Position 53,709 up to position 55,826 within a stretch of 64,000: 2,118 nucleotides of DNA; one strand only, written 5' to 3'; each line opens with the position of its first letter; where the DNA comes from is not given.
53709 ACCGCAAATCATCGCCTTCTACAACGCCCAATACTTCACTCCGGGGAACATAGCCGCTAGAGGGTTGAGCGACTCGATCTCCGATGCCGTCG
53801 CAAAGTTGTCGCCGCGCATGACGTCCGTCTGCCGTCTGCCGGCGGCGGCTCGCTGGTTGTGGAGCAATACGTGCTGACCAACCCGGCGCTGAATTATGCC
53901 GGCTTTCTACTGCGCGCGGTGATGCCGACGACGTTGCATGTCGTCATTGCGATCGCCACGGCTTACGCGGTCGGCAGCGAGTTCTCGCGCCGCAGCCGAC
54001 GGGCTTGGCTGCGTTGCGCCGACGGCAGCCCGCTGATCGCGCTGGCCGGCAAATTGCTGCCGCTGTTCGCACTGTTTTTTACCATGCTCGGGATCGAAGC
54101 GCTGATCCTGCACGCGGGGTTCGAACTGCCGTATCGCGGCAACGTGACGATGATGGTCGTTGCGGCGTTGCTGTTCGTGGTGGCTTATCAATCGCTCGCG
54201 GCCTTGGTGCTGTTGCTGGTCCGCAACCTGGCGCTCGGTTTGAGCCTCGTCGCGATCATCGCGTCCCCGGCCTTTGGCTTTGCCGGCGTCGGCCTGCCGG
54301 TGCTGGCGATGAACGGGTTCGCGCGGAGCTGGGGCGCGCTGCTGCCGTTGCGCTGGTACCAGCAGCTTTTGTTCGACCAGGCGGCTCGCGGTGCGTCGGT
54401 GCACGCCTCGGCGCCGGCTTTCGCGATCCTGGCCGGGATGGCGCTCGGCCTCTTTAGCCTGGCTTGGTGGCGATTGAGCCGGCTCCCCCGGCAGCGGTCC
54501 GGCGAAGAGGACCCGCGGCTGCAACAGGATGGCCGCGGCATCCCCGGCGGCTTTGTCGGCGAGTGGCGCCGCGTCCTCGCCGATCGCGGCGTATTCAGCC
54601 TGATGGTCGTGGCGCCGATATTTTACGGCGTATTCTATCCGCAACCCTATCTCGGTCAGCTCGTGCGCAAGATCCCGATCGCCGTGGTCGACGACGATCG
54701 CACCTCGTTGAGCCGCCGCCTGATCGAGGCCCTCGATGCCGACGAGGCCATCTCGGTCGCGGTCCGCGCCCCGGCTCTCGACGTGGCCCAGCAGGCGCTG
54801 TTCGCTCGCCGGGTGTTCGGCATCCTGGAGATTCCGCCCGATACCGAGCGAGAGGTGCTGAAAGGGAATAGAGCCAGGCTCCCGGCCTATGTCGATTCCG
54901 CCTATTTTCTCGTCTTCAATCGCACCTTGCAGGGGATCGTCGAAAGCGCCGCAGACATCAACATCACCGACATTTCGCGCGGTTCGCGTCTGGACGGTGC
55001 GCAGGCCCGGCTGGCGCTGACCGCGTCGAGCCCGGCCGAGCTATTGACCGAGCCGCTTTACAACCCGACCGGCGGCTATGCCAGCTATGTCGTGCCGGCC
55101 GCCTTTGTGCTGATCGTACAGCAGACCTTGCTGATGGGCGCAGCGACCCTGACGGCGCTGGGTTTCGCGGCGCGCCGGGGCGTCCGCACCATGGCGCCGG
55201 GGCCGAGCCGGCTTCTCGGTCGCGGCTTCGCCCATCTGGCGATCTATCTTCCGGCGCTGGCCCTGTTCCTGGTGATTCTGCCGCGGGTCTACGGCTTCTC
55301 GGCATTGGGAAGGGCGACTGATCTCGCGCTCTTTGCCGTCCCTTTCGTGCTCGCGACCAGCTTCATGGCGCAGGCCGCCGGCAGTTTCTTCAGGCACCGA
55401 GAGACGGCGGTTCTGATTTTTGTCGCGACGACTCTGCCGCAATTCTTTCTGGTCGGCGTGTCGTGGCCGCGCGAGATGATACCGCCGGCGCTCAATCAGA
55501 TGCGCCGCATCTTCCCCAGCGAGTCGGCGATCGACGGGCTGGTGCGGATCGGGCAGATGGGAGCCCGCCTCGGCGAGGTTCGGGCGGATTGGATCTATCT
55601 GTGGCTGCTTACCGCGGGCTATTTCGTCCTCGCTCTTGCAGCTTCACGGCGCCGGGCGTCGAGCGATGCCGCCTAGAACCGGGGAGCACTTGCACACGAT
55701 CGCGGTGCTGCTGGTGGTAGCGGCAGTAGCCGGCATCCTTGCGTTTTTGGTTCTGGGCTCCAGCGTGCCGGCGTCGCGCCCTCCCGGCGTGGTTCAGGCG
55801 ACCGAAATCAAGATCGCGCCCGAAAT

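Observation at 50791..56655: Cyclic-nucleotide-gated MscS-type channel translationally coupled to an ATPase-less HlyD / ABC-2 / ABC-2 / HlyD unit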

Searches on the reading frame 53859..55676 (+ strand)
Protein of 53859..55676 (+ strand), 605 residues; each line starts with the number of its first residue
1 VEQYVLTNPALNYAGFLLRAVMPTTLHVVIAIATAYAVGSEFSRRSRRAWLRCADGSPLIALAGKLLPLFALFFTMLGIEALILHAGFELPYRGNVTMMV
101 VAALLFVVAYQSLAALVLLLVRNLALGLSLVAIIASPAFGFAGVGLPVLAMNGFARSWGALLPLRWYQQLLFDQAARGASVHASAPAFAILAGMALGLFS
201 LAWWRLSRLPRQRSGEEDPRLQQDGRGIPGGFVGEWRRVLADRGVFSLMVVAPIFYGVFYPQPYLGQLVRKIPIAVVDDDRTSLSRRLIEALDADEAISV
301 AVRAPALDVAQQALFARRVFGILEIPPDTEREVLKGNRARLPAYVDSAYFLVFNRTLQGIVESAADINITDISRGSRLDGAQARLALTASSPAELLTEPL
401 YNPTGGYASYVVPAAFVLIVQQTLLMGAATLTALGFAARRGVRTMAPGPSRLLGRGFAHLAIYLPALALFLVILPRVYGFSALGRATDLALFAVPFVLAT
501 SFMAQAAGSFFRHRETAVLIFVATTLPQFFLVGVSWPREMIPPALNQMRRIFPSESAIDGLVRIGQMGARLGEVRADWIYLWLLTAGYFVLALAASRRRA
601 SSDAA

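Call 6: search_protein_families(library=pfam, proteins=[window:53859-55676:+], max_evalue=0.01)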
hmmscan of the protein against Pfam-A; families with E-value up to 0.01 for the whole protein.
window:53859-55676:+ (605 aa): 2 families
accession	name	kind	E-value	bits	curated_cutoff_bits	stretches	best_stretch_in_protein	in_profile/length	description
PF12698.13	ABC2_membrane_3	-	2.2e-60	205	31.6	2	245-593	3-346/347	ABC-2 family transporter protein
PF01061.29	ABC2_membrane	-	1.7e-09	38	26.9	1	452-562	96-207/211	ABC-2 type transporter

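Call 13: find_homologous_proteins(query=window:53859-55676:+, max_evalue=1e-10)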
Query window:53859-55676:+ (605 aa): 3600 proteins with E <= 1e-10 among 8000 candidates; the best 120 are listed.
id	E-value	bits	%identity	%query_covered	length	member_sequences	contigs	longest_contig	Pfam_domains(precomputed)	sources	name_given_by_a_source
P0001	0.0e+0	1284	100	99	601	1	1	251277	PF01061.30,PF12698.14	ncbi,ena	-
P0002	0.0e+0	1154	86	98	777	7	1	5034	PF01061.30,PF12698.14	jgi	jgi:ABC-2 type transport system permease protein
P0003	0.0e+0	1148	85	98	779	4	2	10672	PF01061.30,PF12698.14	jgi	-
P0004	0.0e+0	1147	85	100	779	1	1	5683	PF01061.30,PF12698.14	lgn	-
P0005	0.0e+0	1135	84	100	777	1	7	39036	PF01061.30,PF12698.14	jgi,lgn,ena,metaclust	metaclust:\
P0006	0.0e+0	1134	85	98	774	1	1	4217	PF01061.30,PF12698.14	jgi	jgi:ABC-2 type transport system permease protein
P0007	0.0e+0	1132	83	100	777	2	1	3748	PF01061.30,PF12698.14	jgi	jgi:ABC-2 type transport system permease protein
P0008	0.0e+0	1130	83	100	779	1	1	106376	PF01061.30,PF12698.14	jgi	jgi:ABC-2 type transport system permease protein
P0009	0.0e+0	1128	83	100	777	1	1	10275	PF01061.30,PF12698.14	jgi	jgi:ABC-2 type transport system permease protein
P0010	0.0e+0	1126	83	100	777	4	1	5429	PF01061.30,PF12698.14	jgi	jgi:ABC-2 type transport system permease protein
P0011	0.0e+0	1123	84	98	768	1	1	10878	PF01061.30,PF12698.14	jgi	jgi:ABC-2 type transport system permease protein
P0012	0.0e+0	1122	84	100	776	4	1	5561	PF01061.30,PF12698.14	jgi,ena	-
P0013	0.0e+0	1121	83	100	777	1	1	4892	PF01061.30,PF12698.14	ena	-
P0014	0.0e+0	1120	83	100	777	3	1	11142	PF01061.30,PF12698.14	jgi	jgi:ABC-2 type transport system permease protein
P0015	0.0e+0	1116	83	100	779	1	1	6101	PF01061.30,PF12698.14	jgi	jgi:ABC-2 type transport system permease protein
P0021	0.0e+0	1103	81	100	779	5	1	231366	PF01061.30,PF12698.14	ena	-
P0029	0.0e+0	1062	83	97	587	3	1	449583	PF01061.30,PF12698.14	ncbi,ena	-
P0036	0.0e+0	1024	78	98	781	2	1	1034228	PF01061.30,PF12698.14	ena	-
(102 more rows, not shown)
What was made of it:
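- Checked: 109 of the 120 listed homologues (call 13) are single proteins of 767-804 aa.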

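Call 14: find_encoding_contigs(protein=P0001, flank=10000, max_places=3)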
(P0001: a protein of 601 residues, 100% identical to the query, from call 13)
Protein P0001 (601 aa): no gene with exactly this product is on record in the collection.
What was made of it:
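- Tried and rejected: The look-up of the window's own gene product failed because it is not on record (call 14).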

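Call 15: find_encoding_contigs(protein=P0021, flank=10000, max_places=3)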
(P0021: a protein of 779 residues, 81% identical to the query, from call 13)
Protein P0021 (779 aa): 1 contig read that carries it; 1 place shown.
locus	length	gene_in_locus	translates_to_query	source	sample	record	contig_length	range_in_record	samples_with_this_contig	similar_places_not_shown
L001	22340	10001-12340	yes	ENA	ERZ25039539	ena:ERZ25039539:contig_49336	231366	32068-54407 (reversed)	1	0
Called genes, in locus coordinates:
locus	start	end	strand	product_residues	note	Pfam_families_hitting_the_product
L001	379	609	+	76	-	PF12728:HTH_17 (weak)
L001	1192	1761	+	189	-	PF23639:DUF7146, PF13362:Toprim_3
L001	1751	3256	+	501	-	PF13148:DUF3987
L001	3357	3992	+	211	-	-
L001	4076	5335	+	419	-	-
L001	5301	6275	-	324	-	PF05598:DUF772, PF01609:DDE_Tnp_1, PF13612:DDE_Tnp_1_3 (weak)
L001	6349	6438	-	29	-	-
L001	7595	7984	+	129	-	PF20901:Sf6_terminase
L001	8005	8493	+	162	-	-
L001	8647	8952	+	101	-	-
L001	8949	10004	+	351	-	PF25919:BSH_CusB (faint), PF25917:BSH_RND, PF25973:BSH_CzcB (weak), PF25881:HH_YBHG (weak), PF25954:Beta-barrel_RND_2 (faint)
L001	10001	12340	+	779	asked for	PF12698:ABC2_membrane_3, PF01061:ABC2_membrane (weak)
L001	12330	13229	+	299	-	PF25973:BSH_CzcB (faint), PF25919:BSH_CusB (weak), PF25881:HH_YBHG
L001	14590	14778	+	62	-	-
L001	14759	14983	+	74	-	PF13358:DDE_3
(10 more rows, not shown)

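Call 16: find_encoding_contigs(protein=P0036, flank=10000, max_places=2)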
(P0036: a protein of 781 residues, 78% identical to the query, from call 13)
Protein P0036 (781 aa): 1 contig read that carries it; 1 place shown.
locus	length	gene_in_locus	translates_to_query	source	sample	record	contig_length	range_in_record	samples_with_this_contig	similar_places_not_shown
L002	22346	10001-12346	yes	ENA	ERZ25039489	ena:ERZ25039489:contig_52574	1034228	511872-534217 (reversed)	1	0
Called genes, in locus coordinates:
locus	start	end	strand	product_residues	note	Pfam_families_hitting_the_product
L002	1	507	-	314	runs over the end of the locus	PF02470:MlaD, PF28544:Helical_needle (faint)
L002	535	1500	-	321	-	PF00005:ABC_tran, PF13304:AAA_21 (faint)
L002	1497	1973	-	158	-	PF02405:MlaE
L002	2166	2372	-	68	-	PF13466:STAS_2 (weak)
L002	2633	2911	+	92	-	-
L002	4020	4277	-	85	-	PF01262:AlaDh_PNT_C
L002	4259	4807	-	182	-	PF05222:AlaDh_PNT_N, PF01262:AlaDh_PNT_C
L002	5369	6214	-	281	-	PF01266:DAO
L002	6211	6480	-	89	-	PF01266:DAO, PF13450:NAD_binding_8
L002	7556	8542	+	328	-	PF00924:MS_channel_2nd, PF21082:MS_channel_3rd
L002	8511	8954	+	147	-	PF00027:cNMP_binding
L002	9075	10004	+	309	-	PF25919:BSH_CusB (faint), PF25917:BSH_RND, PF25984:BSH_YknX (faint)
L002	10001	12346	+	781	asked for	PF12698:ABC2_membrane_3, PF01061:ABC2_membrane (weak)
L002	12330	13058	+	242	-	PF25881:HH_YBHG, PF25876:HH_MFP_RND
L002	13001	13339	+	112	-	-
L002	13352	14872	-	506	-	PF13360:PQQ_2 (faint)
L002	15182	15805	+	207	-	PF02538:Hydantoinase_B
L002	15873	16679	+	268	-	PF02538:Hydantoinase_B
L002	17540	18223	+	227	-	PF01968:Hydantoinase_A (faint)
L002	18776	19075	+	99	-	-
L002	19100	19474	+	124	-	PF13827:DUF4189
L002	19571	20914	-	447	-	PF01547:SBP_bac_1, PF13416:SBP_bac_8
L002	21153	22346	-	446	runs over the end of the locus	PF13416:SBP_bac_8, PF01547:SBP_bac_1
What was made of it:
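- One of them, L002, has many split genes (call 16), and rarA shows that indels occur elsewhere in this window.
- Tried and rejected: The NBD in L002 is MlaF of an MlaFED cluster 8 kb away (call 16).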

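Call 17: find_encoding_contigs(protein=P0008, flank=10000, max_places=2)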
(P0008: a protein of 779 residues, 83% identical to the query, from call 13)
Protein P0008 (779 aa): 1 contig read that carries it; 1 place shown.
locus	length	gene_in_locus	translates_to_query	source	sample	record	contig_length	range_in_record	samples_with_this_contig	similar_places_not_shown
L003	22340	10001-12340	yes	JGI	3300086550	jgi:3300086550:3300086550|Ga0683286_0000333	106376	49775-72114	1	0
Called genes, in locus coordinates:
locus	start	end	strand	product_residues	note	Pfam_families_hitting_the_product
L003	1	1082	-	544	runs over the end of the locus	PF02878:PGM_PMM_I, PF02879:PGM_PMM_II, PF02880:PGM_PMM_III, PF00408:PGM_PMM_IV (weak)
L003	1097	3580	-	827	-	PF00343:Phosphorylase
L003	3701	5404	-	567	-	PF00916:Sulfate_transp, PF01740:STAS, PF13466:STAS_2 (weak)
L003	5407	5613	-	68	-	-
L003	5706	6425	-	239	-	PF07885:Ion_trans_2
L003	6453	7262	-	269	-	PF03976:PPK2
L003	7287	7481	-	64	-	-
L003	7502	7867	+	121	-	-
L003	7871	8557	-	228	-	PF05494:MlaC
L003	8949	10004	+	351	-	PF25919:BSH_CusB (faint), PF25917:BSH_RND, PF25881:HH_YBHG (weak)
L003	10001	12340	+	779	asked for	PF12698:ABC2_membrane_3, PF01061:ABC2_membrane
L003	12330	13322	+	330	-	PF25917:BSH_RND (weak), PF25919:BSH_CusB, PF25881:HH_YBHG, PF25876:HH_MFP_RND (weak)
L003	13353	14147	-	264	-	PF00034:Cytochrom_C (weak), PF13442:Cytochrome_CBB3 (faint)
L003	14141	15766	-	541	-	PF00115:COX1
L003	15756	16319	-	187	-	PF00116:COX2 (faint)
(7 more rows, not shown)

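Call 18: find_encoding_contigs(protein=P0029, flank=10000, max_places=2)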
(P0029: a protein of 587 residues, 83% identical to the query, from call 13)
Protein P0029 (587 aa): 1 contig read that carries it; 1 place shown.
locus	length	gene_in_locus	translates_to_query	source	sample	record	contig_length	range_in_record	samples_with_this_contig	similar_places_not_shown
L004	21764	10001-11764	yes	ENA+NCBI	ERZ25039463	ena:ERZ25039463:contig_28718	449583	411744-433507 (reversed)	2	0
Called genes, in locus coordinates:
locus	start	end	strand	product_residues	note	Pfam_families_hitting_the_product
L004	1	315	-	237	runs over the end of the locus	PF03328:HpcH_HpaI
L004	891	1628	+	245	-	-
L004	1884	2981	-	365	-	PF00561:Abhydrolase_1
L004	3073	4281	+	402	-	PF01467:CTP_transf_like (weak)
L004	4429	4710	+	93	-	-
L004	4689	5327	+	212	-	PF02245:Pur_DNA_glyco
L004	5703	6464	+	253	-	PF00561:Abhydrolase_1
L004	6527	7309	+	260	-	PF00561:Abhydrolase_1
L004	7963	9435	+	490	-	PF25919:BSH_CusB (faint), PF25917:BSH_RND, PF25881:HH_YBHG (weak)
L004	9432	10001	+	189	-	PF12698:ABC2_membrane_3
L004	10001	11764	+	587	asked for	PF12698:ABC2_membrane_3, PF01061:ABC2_membrane (weak)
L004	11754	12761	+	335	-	PF25917:BSH_RND (weak), PF25919:BSH_CusB (weak), PF25881:HH_YBHG, PF25876:HH_MFP_RND (weak)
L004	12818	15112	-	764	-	PF22085:NorB_cytochrome_c-like, PF00115:COX1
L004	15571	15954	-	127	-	-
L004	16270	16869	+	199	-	PF08241:Methyltransf_11, PF13649:Methyltransf_25, PF13847:Methyltransf_31 (weak)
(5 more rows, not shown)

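Call 27: find_related_loci(query=A1, collection=genome_contigs, flank=10000)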
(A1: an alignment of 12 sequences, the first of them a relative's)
Query A1 (779 aa) in genome_contigs; peptide patterns used: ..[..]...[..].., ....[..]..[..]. (x = any residue, [..] = any of these).
426 stretches matched a pattern; 375 encode a relative of the query (tblastn E <= 1e-3); the best 80 are kept; 80 distinct loci.
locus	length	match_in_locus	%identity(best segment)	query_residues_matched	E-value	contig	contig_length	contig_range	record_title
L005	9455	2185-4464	91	1-762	0e+0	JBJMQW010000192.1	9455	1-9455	MAG: Stellaceae bacterium isolate H3_16_all_fractions_metab_conc_98_63_0 k255_3377988, whole genome shotgun sequence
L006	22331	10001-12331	88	1-779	0e+0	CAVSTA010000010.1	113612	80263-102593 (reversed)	MAG: uncultured Alphaproteobacteria bacterium isolate MFD09603.bin.2.227 genome assembly, contig: contig_30462, whole ge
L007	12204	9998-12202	87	1-737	0e+0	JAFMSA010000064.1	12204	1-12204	MAG: Alphaproteobacteria bacterium isolate Bacteria.bin_46 NODE_1476_length_12204_cov_3.372093, whole genome shotgun seq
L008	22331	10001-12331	87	1-779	0e+0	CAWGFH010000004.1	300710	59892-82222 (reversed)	MAG: uncultured Alphaproteobacteria bacterium isolate MFD05705.bin.2.121 genome assembly, contig: contig_28469, whole ge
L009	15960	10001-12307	76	1-777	0e+0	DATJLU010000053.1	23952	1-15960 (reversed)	MAG TPA_asm: Stellaceae bacterium isolate SMAG_U14817 k141_3593871, whole genome shotgun sequence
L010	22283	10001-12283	78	1-762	0e+0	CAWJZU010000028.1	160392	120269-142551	MAG: uncultured Alphaproteobacteria bacterium isolate MFD00822.bin.2.138 genome assembly, contig: contig_60310, whole ge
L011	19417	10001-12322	75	1-774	0e+0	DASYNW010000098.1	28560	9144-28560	MAG TPA_asm: Stellaceae bacterium isolate SMAG_U4413 k141_1908778, whole genome shotgun sequence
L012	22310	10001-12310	70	1-778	0e+0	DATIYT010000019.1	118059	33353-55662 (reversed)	MAG TPA_asm: Stellaceae bacterium isolate SMAG_U15282 k141_4995060, whole genome shotgun sequence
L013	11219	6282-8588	76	1-777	0e+0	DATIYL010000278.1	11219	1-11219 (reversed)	MAG TPA_asm: Stellaceae bacterium isolate SMAG_U15274 k141_1382543, whole genome shotgun sequence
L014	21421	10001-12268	77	1-760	0e+0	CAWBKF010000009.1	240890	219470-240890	MAG: uncultured Alphaproteobacteria bacterium isolate MFD03044.bin.2.74 genome assembly, contig: contig_17663, whole gen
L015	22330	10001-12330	90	1-779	0e+0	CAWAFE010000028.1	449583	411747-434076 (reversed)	MAG: uncultured Alphaproteobacteria bacterium isolate MFD00822.bin.1.152 genome assembly, contig: contig_28718, whole ge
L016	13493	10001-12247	77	8-760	0e+0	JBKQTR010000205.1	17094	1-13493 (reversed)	MAG: Stellaceae bacterium isolate MHr2D2E2F__bin_5 MHr2D2E2F_000000122190, whole genome shotgun sequence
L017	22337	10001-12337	57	1-777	0e+0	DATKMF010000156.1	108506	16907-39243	MAG TPA_asm: Candidatus Cybelea sp. isolate SMAG_U14704 k141_1315071, whole genome shotgun sequence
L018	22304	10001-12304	61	1-768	0e+0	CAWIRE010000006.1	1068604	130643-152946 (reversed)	MAG: uncultured Alphaproteobacteria bacterium isolate MFD03044.bin.1.46 genome assembly, contig: contig_44639, whole gen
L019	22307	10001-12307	57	1-768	0e+0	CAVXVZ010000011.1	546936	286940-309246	MAG: uncultured Alphaproteobacteria bacterium isolate MFD04463.bin.3.342 genome assembly, contig: contig_4340, whole gen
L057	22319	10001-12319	57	8-777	0e+0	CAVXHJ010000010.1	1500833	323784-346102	MAG: uncultured Alphaproteobacteria bacterium isolate MFD04463.bin.2.201 genome assembly, contig: contig_29822, whole ge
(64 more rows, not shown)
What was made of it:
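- Hosts include Alphaproteobacteria, Candidatus Cybelea, Binatia and a Janthinobacterium MAG (call 27). Relatives with the same contig naming are Microflora Danica-type MAGs (call 27).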

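Call 31: search_protein_families(library=ncbifam, proteins=[P0008], max_evalue=0.001)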
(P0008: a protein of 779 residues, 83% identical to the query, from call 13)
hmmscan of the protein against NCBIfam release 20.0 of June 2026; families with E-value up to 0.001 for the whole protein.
P0008 (779 aa): 1 family
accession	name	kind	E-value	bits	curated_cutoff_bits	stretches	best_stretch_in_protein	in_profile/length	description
NF033858.1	ABC2_perm_RbbA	equivalog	3.5e-35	121.2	1050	2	13-376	546-905/909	ribosome-associated ATPase/putative transporter RbbA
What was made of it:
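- On YbhGFSR / YhiI-RbbA-YhhJ type systems: ABC2_perm_RbbA scores 121 bits against a cut-off of 1050 (call 31).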

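Call 32: search_solved_structures(query=A1, max_evalue=0.01)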
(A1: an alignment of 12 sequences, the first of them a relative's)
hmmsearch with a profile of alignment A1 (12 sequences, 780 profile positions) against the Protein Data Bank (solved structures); distinct sequences matched with E-value up to 0.01: 3.
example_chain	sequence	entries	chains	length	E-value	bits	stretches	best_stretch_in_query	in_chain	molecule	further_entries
9ju6_A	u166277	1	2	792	7.1e-06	27.6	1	577-766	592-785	ABC transporter G family member 23-like Protein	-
8z01_A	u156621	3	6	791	9.6e-06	27.1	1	577-764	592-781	ABC transporter G family member 23-like Protein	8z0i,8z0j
8yzp_A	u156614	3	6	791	9.6e-06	27.1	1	577-764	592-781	ABC transporter G family member 23-like Protein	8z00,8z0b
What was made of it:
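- Tried and rejected: It returned only weak ABCH matches (call 32).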

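Call 36: search_dna_similar(query=P0008, collection=plasmids, mode=protein, max_rows=30, rows=spread)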
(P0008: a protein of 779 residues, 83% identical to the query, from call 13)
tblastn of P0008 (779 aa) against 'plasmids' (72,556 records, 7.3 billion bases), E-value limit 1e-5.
Records with a match: 104; places in all: 162; records where one place covers at least 80% of the query: 67.
Best place of each record, by identity: <60% 104.
By first word of the organism name: Rhizobium 35; Acinetobacter 16; Citrobacter 6; Enterobacter 4; Bradyrhizobium 3; Sphingomonas 3; Microvirga 2; Azospirillum 2; Agrobacterium 2; Paracoccus 2; and 20 more.
By predicted mobility (MOB-suite, as given by PLSDB): mobilizable 41; non-mobilizable 38; conjugative 25.
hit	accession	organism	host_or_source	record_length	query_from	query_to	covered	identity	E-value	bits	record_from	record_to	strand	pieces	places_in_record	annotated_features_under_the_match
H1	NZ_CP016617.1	Microvirga ossetica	Vicia alpestris,cell culture,nodules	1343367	6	767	98%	54.6%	0e+0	657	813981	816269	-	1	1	none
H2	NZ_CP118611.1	Ensifer adhaerens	Pure isolate,Rhizosphere of Cyperus ...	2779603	8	768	98%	53.1%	0e+0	620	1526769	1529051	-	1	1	none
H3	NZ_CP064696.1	Bradyrhizobium sp. 184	Acmispon strigosus,cell culture,root ...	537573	1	767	98%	49.8%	0e+0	614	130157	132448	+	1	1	ABC transporter permease | efflux RND transporter periplasmic adaptor subunit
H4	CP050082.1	Rhizobium leguminosarum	Trifolium pratense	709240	6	764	97%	36.3%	1e-82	335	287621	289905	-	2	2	ABC transporter permease (x2)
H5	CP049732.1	Rhizobium leguminosarum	Pisum sativum,Pisum sativum nodules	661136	6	764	92%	37.7%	2e-53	333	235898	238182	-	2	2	ABC transporter permease (x2)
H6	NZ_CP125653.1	Rhizobium sp. BT04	Phaseolus vulgaris,Pure culture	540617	6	764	92%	37.3%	5e-55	334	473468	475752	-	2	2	ABC transporter permease (x2)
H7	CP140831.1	Rhizobium ruizarguesonis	Trifolium pratense,whole organism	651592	6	769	91%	37.6%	7e-49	344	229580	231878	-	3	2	ABC transporter permease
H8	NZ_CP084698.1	Rhizobium ruizarguesonis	Pisum sativum L.,Cell culture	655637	6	764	92%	37.0%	2e-54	334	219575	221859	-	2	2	ABC transporter permease (x2)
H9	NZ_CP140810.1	Rhizobium beringeri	Trifolium pratense,whole organism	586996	6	764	92%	36.8%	2e-54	333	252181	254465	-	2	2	ABC transporter permease (x2)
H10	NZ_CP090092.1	Rhizobium leguminosarum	Galega,Cell culture,Plant nodule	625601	6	764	92%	36.0%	2e-54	410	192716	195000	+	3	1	ABC transporter permease (x2)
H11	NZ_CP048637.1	Rhizobium oryzihabitans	cell,root,the root of rice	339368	68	765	85%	36.6%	1e-73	325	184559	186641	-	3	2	ABC transporter permease (x3)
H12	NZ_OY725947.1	Bacteroides finegoldii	-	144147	23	779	97%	29.4%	1e-68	254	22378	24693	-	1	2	ABC transporter permease (x2)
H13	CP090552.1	Rhizobium leguminosarum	Trifolium pratense,Cell culture,Plant ...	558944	6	655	76%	33.9%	4e-25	235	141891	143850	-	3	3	ABC transporter permease (x3) | hypothetical protein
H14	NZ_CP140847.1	Rhizobium johnstonii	Trifolium pratense,whole organism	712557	6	709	79%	32.4%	2e-26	201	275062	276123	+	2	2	ABC transporter permease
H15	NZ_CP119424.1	Photobacterium sp. DA100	-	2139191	15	730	89%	26.9%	2e-61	169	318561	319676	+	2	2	none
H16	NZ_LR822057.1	Citrobacter werkmanii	-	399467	14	745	94%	25.5%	6e-43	176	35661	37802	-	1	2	ABC transporter permease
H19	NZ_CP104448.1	Acinetobacter baumannii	Homo sapiens,sputum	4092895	14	769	94%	24.4%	7e-32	165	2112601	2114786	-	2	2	none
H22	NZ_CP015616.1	Acinetobacter schindleri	cell culture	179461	15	763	90%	24.3%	2e-23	183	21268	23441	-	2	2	ABC transporter permease (x2)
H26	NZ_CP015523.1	Sphingomonas sp. NIC1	tobacco,whole organism,leaves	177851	410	745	43%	30.8%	3e-19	101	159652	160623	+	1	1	ABC transporter permease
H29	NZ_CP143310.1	Methylophaga thalassica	cell culture,A deep sea sediment sample ...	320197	440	764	42%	24.7%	2e-7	63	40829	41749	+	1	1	ABC transporter permease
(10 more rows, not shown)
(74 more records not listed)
